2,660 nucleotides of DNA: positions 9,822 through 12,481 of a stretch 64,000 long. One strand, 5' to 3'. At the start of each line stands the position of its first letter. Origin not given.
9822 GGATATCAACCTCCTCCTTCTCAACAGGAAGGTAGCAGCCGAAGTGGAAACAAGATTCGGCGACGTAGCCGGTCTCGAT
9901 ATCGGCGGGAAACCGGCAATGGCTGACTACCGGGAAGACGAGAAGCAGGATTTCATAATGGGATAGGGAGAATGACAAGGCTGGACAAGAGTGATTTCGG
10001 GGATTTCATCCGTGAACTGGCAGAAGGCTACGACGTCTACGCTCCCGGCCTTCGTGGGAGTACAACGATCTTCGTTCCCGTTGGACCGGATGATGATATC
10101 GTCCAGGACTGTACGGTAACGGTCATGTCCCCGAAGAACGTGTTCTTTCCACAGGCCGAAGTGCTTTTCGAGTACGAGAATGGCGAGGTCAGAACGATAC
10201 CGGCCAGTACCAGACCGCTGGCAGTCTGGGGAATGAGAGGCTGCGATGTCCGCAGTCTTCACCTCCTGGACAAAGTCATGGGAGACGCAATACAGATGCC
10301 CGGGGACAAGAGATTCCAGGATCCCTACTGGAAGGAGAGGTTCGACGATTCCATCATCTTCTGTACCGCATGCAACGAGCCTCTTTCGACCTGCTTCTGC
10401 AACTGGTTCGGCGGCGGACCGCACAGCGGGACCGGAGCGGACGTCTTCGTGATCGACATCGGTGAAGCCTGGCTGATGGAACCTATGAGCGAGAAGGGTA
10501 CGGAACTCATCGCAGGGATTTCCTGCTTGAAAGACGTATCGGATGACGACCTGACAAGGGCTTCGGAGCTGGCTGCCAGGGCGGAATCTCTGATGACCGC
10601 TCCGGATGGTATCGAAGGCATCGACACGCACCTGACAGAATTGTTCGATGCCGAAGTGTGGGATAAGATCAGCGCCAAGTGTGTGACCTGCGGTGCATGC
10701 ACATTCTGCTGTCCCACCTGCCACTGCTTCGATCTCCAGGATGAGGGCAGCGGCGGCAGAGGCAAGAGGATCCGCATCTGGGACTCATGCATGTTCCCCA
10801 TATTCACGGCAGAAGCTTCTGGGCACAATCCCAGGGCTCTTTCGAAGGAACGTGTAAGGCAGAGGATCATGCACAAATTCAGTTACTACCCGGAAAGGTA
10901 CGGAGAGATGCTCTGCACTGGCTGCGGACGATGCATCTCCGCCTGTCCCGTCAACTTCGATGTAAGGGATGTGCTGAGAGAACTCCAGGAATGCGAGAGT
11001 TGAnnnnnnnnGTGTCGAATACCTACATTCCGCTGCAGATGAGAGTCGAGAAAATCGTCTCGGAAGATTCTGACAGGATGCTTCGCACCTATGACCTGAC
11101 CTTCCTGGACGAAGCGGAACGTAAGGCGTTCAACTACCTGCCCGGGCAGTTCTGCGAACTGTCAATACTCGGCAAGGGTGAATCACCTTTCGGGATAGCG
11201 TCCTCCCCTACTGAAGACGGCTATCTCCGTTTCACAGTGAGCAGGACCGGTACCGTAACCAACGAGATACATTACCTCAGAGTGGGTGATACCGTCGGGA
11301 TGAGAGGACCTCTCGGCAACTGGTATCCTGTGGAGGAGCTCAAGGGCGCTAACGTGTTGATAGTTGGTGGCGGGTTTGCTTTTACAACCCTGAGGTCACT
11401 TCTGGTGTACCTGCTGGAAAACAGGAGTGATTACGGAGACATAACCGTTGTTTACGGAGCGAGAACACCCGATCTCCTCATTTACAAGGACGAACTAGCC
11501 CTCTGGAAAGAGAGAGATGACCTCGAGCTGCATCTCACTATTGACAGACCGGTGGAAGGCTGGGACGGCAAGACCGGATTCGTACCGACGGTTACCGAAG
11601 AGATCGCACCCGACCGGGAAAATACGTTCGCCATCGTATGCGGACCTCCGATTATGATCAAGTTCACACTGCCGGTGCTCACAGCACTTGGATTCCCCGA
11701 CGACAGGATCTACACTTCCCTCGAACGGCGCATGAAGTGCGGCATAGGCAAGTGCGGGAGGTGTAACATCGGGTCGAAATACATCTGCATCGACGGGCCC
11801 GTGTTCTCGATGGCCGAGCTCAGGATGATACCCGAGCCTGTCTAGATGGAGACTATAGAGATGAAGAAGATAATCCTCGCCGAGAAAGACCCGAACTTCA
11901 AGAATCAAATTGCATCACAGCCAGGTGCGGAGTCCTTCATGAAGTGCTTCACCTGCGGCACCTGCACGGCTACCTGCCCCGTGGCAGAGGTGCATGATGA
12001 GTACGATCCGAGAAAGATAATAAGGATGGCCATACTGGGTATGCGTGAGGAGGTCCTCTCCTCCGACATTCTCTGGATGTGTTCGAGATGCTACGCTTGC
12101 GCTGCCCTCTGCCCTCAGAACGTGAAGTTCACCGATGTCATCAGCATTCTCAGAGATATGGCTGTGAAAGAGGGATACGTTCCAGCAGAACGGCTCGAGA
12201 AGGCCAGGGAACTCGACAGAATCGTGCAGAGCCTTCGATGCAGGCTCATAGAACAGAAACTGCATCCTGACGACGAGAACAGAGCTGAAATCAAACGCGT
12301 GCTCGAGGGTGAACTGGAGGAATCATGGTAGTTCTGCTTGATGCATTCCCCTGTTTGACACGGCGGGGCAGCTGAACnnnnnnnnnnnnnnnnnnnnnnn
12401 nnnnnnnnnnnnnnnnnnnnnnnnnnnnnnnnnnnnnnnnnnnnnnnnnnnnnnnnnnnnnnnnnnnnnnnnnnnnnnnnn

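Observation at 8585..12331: Flx-like module in inverted order and without HdrB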

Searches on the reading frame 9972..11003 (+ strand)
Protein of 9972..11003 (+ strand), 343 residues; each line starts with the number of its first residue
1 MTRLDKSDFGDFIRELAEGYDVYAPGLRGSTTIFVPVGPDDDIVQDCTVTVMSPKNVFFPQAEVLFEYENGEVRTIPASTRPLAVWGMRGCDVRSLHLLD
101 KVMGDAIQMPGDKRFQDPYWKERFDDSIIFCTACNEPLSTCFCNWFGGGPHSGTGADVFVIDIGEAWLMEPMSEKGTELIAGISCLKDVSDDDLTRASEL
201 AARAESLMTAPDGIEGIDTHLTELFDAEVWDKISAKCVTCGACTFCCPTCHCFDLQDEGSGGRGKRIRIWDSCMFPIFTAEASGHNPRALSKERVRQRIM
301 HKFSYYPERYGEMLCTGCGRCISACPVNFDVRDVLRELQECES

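Call 3: search_protein_families(library=pfam, proteins=[window:9972-11003:+], max_evalue=0.01)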
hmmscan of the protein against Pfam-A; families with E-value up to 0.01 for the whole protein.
window:9972-11003:+ (343 aa): 15 families
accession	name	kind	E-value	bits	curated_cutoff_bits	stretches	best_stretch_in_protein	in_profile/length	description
PF17179.9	Fer4_22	-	3.2e-33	114.9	27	1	236-328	1-94/95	4Fe-4S dicluster domain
PF14697.11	Fer4_21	-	1.6e-05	25.4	35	1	312-327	38-53/59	4Fe-4S dicluster domain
PF00037.32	Fer4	-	2e-05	24.6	21.1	1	313-328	6-21/24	4Fe-4S binding domain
PF13187.11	Fer4_9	-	3.6e-05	24.1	27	1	315-329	2-16/52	4Fe-4S dicluster domain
PF13237.11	Fer4_10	-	0.00016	21.9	25.5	1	314-327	8-21/53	4Fe-4S dicluster domain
PF13484.11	Fer4_16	-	0.00041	21.5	30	1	315-328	2-15/66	4Fe-4S double cluster binding domain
PF12838.12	Fer4_7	-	0.00046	21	27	1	236-328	1-51/52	4Fe-4S dicluster domain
PF13183.11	Fer4_8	-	0.00054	20.9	27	1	235-328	3-67/68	4Fe-4S dicluster domain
PF13746.11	Fer4_18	-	0.00072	20.2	27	1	300-336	46-82/114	4Fe-4S dicluster domain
PF25160.1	LdpA_Fe-S-bd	-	0.0013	18.9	27.6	1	313-328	26-41/49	LdpA Fe-S cluster-binding domain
PF12800.12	Fer4_4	-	0.0014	19.3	24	1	314-327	3-16/17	4Fe-4S binding domain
PF12837.12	Fer4_6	-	0.002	18.4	25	1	314-328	8-22/24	4Fe-4S binding domain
PF12797.12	Fer4_2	-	0.0022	18.3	24.5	1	315-327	10-22/22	4Fe-4S binding domain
PF13534.11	Fer4_17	-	0.0026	18.7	22.2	0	312-330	43-61/61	4Fe-4S dicluster domain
PF12798.12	Fer4_3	-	0.0077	17.4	27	1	315-328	1-14/15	4Fe-4S binding domain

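Call 9: search_protein_families(library=ncbifam, proteins=[window:9972-11003:+], max_evalue=0.001)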
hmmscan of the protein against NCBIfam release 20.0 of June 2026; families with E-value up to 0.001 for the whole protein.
window:9972-11003:+ (343 aa): 6 families
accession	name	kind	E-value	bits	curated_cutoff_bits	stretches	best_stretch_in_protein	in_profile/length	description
NF040829.1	sulfhyd_ShyB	equivalog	2.6e-49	168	690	1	3-340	5-331/334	NAD(P)-dependent hydrogenase/sulfhydrogenase 2 subunit beta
NF040833.1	sulfhyd_HydB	equivalog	6.3e-45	153.6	750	1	42-338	45-335/367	NADPH-dependent hydrogenase/sulfhydrogenase 1 subunit beta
TIGR02910.1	sulfite_red_A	equivalog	1.4e-41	142.8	323.15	1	3-335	4-323/334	anaerobic sulfite reductase subunit AsrA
NF040763.1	FeFe_hydrog_A6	exception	0.0007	18.1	765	0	309-328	184-203/571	NADH-dependent [FeFe] hydrogenase, group A6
NF005506.0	PRK07118.1-5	equivalog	0.00078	18.9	388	0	313-328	170-185/279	Fe-S cluster domain-containing protein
NF009053.0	PRK12387.1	subfamily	0.00079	19.2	204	0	302-328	28-53/180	formate hydrogenlyase complex iron-sulfur subunit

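Call 16: search_solved_structures(query=window:9972-11003:+, max_evalue=0.01)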
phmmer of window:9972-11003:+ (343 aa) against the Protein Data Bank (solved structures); distinct sequences matched with E-value up to 0.01: 6.
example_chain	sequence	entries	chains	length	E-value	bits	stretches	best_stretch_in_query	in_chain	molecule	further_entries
9nez_B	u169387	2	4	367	2.8e-43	151.2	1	3-337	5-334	Sulfhydrogenase 1 subunit beta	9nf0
9t1s_M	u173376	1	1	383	5.3e-05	25.3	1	161-255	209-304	formate dehydrogenase (coenzyme F420)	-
9sfi_U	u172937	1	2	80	8.4e-05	24.7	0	300-334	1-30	4Fe-4S binding protein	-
8rvu_E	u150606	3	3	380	0.00024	23.2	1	169-256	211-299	Formate dehydrogenase, beta subunit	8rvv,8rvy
5t5i_G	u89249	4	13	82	0.0018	20.3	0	313-328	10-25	Tungsten formylmethanofuran dehydrogenase subunit fwdG | Tungsten formylmethanofuran dehydrogenase, subunit G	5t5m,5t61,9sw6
7bkb_L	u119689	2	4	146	0.0021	20.1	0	314-329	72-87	Formylmethanofuran dehydrogenase, subunit G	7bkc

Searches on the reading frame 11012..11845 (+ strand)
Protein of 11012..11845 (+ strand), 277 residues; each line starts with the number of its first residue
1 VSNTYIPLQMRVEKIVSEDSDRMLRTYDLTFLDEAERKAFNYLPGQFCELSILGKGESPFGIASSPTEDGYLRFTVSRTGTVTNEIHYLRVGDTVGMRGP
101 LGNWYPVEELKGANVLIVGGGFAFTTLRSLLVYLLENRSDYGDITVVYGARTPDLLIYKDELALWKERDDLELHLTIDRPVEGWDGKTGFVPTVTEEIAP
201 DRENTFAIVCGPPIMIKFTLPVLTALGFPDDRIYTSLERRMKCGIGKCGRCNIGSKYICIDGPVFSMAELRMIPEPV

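Call 9: search_protein_families(library=ncbifam, proteins=[window:11012-11845:+], max_evalue=0.001)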
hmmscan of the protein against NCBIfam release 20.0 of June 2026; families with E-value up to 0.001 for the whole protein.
window:11012-11845:+ (277 aa): 23 families
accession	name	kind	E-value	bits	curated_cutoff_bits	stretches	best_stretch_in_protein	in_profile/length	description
NF006220.0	PRK08345.1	subfamily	2.5e-69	233.7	395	1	3-267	6-284/294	cytochrome-c3 hydrogenase subunit gamma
TIGR02911.1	sulfite_red_B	equivalog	9.1e-57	192.1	288.6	1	39-269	28-255/261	anaerobic sulfite reductase subunit AsrB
NF040835.1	sulfhyd_HydG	equivalog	1.1e-54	185.7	650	1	5-270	15-284/292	NADPH-dependent hydrogenase/sulfhydrogenase 1 subunit gamma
NF040830.1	sulfhyd_ShyC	equivalog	6.8e-53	179.7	600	1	24-267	21-278/288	NAD(P)-dependent hydrogenase/sulfhydrogenase 2 subunit gamma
NF000796.0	PRK00054.1-1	equivalog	1.9e-40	138.7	224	1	38-270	25-235/254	dihydroorotate dehydrogenase electron transfer subunit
NF004862.0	PRK06222.1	subfamily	3.3e-24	85.9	220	1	34-266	20-244/281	sulfide/dihydroorotate dehydrogenase-like FAD/NAD-binding protein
NF009414.0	PRK12778.1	equivalog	1.2e-22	80.1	1103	1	34-267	20-245/752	bifunctional dihydroorotate dehydrogenase B NAD binding subunit/NADPH-dependent glutamate synthase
NF000799.0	PRK00054.1-4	equivalog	1.6e-21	76.5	314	1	44-270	35-256/258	dihydroorotate dehydrogenase electron transfer subunit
NF000798.0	PRK00054.1-3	equivalog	4.4e-21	75.6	219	1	38-269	27-241/244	dihydroorotate dehydrogenase electron transfer subunit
NF058606.1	GlBtMonoRdsGbcB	equivalog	7.6e-20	71.1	500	1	11-232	17-241/362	glycine betaine monooxygenase reductase subunit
NF000797.0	PRK00054.1-2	equivalog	2.9e-16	59.5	270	1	75-268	80-263/267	dihydroorotate dehydrogenase electron transfer subunit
NF045803.1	MethMoxFADbindMmoC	equivalog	3e-16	59.1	500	1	33-235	131-337/343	aromatic/alkene monooxygenase hydroxylase FAD-binding subunit MmoC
TIGR01941.1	nqrF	equivalog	7.9e-16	58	295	1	78-233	238-398/405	NADH:ubiquinone reductase (Na(+)-transporting) subunit F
NF008822.0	PRK11872.1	equivalog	1.8e-15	56.8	402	1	33-234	128-331/341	anthranilate 1,2-dioxygenase electron transfer component AntC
NF005963.0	PRK08051.1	equivalog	1.3e-14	54.1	230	1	37-220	26-211/233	NAD(P)H-flavin reductase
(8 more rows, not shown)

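Call 71: search_solved_structures(query=window:11012-11845:+, max_evalue=1e-8)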
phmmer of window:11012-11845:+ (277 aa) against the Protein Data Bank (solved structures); distinct sequences matched with E-value up to 1e-8: 34.
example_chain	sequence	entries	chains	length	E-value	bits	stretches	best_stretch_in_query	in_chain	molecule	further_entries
9nez_C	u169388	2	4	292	2.4e-54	187.7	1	9-270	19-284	Sulfhydrogenase 1 subunit gamma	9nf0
4ylf_A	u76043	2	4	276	2.3e-24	89.3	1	43-269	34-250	Dihydroorotate dehydrogenase B (NAD(+)), electron transfer subunit homolog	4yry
5yly_A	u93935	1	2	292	6.9e-17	64.8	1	83-229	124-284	Nitrate reductase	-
5ksw_B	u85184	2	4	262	1.5e-16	63.6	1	43-268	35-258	Dihydroorotate dehydrogenase B (NAD(+)), electron transfer subunit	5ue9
1ep1_B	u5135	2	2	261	1.9e-14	56.7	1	43-269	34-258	DIHYDROOROTATE DEHYDROGENASE B (PYRK SUBUNIT)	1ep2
1ep3_B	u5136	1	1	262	2e-14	56.7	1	43-269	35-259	DIHYDROOROTATE DEHYDROGENASE B (PYRK SUBUNIT)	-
1tvc_A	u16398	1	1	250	1.9e-13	53.5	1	33-234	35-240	METHANE MONOOXYGENASE COMPONENT C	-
1cnf_A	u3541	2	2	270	4.4e-13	52.3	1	80-220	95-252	NITRATE REDUCTASE | NADH-DEPENDENT NITRATE REDUCTASE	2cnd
7qty_A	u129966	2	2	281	6.6e-13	51.7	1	80-233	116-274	Na(+)-translocating NADH-quinone reductase subunit F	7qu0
2eix_A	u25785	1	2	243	1.5e-12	50.5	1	58-231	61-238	NADH-cytochrome b5 reductase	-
7qu3_A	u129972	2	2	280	5.6e-12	48.7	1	80-233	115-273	Na(+)-translocating NADH-quinone reductase subunit F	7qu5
1cne_A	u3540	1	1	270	1.1e-11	47.7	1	80-220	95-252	NITRATE REDUCTASE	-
7c3a_A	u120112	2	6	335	1.8e-11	47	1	5-234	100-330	Ferredoxin reductase component of carbazole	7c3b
1i7p_A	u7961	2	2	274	4.4e-11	45.7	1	114-235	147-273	NADH-CYTOCHROME B5 REDUCTASE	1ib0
3w2e_A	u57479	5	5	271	4.5e-11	45.7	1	114-234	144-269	NADH-cytochrome b5 reductase 3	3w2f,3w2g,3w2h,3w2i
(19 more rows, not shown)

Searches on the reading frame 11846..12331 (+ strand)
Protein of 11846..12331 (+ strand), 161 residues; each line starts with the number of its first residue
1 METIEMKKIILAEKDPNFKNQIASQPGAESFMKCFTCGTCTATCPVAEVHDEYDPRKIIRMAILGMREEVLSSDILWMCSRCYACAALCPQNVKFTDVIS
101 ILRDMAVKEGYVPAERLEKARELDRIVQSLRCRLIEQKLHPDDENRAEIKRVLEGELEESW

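Call 3: search_protein_families(library=pfam, proteins=[window:11846-12331:+], max_evalue=0.01)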
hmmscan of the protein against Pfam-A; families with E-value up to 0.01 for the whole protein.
window:11846-12331:+ (161 aa): 12 families
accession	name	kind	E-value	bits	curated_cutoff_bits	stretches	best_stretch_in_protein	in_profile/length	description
PF13183.11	Fer4_8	-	2.1e-11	44.7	27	1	33-93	4-68/68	4Fe-4S dicluster domain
PF13187.11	Fer4_9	-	2.1e-09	37.7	27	2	33-92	1-50/52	4Fe-4S dicluster domain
PF13534.11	Fer4_17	-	9.5e-09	36.1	22.2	1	33-93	1-60/61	4Fe-4S dicluster domain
PF13237.11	Fer4_10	-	6.4e-07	29.6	25.5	1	33-90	8-53/53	4Fe-4S dicluster domain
PF12838.12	Fer4_7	-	1.6e-05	25.7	27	1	33-93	1-52/52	4Fe-4S dicluster domain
PF25160.1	LdpA_Fe-S-bd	-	6.9e-05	23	27.6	1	32-50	26-44/49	LdpA Fe-S cluster-binding domain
PF13484.11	Fer4_16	-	0.00021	22.4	30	1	33-92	1-66/66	4Fe-4S double cluster binding domain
PF12800.12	Fer4_4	-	0.00042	20.9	24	0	33-46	3-16/17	4Fe-4S binding domain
PF00037.32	Fer4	-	0.00058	20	21.1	0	78-93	7-22/24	4Fe-4S binding domain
PF14697.11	Fer4_21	-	0.0017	18.9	35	0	33-48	40-55/59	4Fe-4S dicluster domain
PF12797.12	Fer4_2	-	0.0022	18.3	24.5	0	33-46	9-22/22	4Fe-4S binding domain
PF13459.11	Fer4_15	-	0.0039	18.3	22.4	0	78-122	7-54/66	4Fe-4S single cluster domain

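Call 9: search_protein_families(library=ncbifam, proteins=[window:11846-12331:+], max_evalue=0.001)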
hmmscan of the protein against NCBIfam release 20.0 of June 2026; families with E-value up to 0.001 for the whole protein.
window:11846-12331:+ (161 aa): 25 families
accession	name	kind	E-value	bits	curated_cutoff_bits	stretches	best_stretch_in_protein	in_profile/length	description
TIGR03290.1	CoB_CoM_SS_C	equivalog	2.2e-27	95.8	160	1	33-117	3-86/144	CoB--CoM heterodisulfide reductase subunit C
NF038018.1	qmoC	equivalog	1.3e-21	77.5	300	1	17-113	4-98/360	quinone-interacting membrane-bound oxidoreductase complex subunit QmoC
NF041890.1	hdrC_Methbact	equivalog_domain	6e-21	74.9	270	1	26-111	23-106/192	ferredoxin:CoB-CoM heterodisulfide reductase subunit HdrC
NF041779.1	hetero_SS_HdrC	equivalog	2.3e-19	69.7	350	1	32-118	31-114/198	ferredoxin:CoB-CoM heterodisulfide reductase subunit HdrC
NF008369.0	PRK11168.1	equivalog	5e-13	48.7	278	1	28-110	7-91/401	anaerobic glycerol-3-phosphate dehydrogenase subunit C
TIGR03379.1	glycerol3P_GlpC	equivalog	5.1e-10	38.7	279.9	1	29-105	2-80/397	anaerobic glycerol-3-phosphate dehydrogenase subunit GlpC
NF004898.0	PRK06259.1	equivalog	1.2e-09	37.4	385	1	6-130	108-236/488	fumarate reductase (CoM/CoB) subunit TfrB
NF009226.0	PRK12576.1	equivalog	4.5e-09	36.1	344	1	30-119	152-252/317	succinate dehydrogenase/fumarate reductase iron-sulfur subunit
NF008434.0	PRK11274.1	equivalog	9.3e-09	34.7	333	1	21-113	12-109/409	glycolate oxidase subunit GlcF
TIGR00384.1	dhsB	subfamily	5.4e-08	32.5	88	1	14-101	122-220/222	succinate dehydrogenase and fumarate reductase iron-sulfur protein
NF004616.0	PRK05950.1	subfamily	2.1e-07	30.3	228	1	28-109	143-236/238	succinate dehydrogenase iron-sulfur subunit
NF045670.1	quin_L_LdhH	equivalog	2.4e-07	29.4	800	1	17-114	289-391/706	L-lactate dehydrogenase (quinone) large subunit LdhH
TIGR00273.1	TIGR00273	equivalog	2e-06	26.9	444.8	1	28-114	289-380/432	LutB/LldF family L-lactate oxidation iron-sulfur protein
NF042952.1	MFR_FeS_SdhB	equivalog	3.2e-06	26.4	600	1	73-124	198-249/320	8-methylmenaquinol:fumarate reductase iron-sulfur subunit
NF045663.1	diclust_near_Sec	equivalog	3.3e-06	25.5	530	1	12-117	288-393/759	pyridine nucleotide-disulfide oxidoreductase/dicluster-binding protein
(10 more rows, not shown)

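Call 12: find_encoding_contigs(protein=window:11846-12331:+, flank=10000, max_places=6)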
Protein window:11846-12331:+ (161 aa): 1 contig read that carries it; 1 place shown.
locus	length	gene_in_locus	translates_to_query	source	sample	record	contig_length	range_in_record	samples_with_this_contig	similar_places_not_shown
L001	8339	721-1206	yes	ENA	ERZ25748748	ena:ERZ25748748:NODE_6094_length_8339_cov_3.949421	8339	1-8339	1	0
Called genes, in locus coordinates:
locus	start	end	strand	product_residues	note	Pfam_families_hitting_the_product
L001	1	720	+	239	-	?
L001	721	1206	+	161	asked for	PF13183:Fer4_8, PF13237:Fer4_10 (weak), PF13187:Fer4_9, PF13534:Fer4_17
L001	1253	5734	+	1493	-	PF14691:Fer4_20, PF01266:DAO, PF07992:Pyr_redox_2, PF13450:NAD_binding_8, PF13738:Pyr_redox_3, PF00890:FAD_binding_2, PF12831:FAD_oxidored, PF13450:NAD_binding_8, +25 more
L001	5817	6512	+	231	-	PF08901:DUF1847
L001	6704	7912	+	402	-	PF07613:DUF1576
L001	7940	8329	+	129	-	-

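Call 18: search_solved_structures(query=window:11846-12331:+, max_evalue=0.01, show_alignments=2)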
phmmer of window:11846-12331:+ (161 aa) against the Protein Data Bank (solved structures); distinct sequences matched with E-value up to 0.01: 13.
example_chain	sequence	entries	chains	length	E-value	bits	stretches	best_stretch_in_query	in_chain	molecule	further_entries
8rvu_c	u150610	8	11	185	1.6e-23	86.7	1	15-114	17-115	H(2):CoB-CoM heterodisulfide,ferredoxin reductase subunit C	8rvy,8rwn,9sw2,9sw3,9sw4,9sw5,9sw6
8rvv_C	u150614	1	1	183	1.7e-23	86.7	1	15-114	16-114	H(2):CoB-CoM heterodisulfide,ferredoxin reductase subunit C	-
5odc_C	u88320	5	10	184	4.1e-21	78.9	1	28-112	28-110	Heterodisulfide reductase, subunit C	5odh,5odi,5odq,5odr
9sfi_E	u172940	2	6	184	2.1e-20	76.6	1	27-112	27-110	H(2)/formate:CoB-CoM heterodisulfide,ferredoxin reductase subunit C2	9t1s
7bkb_C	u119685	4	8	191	6.7e-20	75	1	9-119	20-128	CoB--CoM heterodisulfide reductase subunit C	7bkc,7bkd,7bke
8rja_F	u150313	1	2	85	2.2e-06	31.1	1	28-56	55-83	NAD(P)H-quinone oxidoreductase subunit I, chloroplastic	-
9ojn_A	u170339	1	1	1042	1.4e-05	28.4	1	63-114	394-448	Iron-sulfur-binding reductase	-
6lum_B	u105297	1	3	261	0.00028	24.2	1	11-101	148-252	Succinate dehydrogenase subunit B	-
9iho_I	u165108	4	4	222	0.0043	20.4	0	31-89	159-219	NUIM (TYKY) subunit of mitochondrial NADH:ubiquinone oxidoreductase (Complex I)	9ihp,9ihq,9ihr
9sfi_U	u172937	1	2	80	0.0049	20.2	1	33-92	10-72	4Fe-4S binding protein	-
7b0n_I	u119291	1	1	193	0.0064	19.8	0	31-90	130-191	Subunit NUIM of protein NADH:Ubiquinone Oxidoreductase (Complex I)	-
9nez_B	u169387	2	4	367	0.0069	19.7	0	29-54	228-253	Sulfhydrogenase 1 subunit beta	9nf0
6gcs_I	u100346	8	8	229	0.0093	19.3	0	31-90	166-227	TYKY SUBUNIT (NUIM) | Subunit NUIM of NADH:Ubiquinone Oxidoreductase (Complex I)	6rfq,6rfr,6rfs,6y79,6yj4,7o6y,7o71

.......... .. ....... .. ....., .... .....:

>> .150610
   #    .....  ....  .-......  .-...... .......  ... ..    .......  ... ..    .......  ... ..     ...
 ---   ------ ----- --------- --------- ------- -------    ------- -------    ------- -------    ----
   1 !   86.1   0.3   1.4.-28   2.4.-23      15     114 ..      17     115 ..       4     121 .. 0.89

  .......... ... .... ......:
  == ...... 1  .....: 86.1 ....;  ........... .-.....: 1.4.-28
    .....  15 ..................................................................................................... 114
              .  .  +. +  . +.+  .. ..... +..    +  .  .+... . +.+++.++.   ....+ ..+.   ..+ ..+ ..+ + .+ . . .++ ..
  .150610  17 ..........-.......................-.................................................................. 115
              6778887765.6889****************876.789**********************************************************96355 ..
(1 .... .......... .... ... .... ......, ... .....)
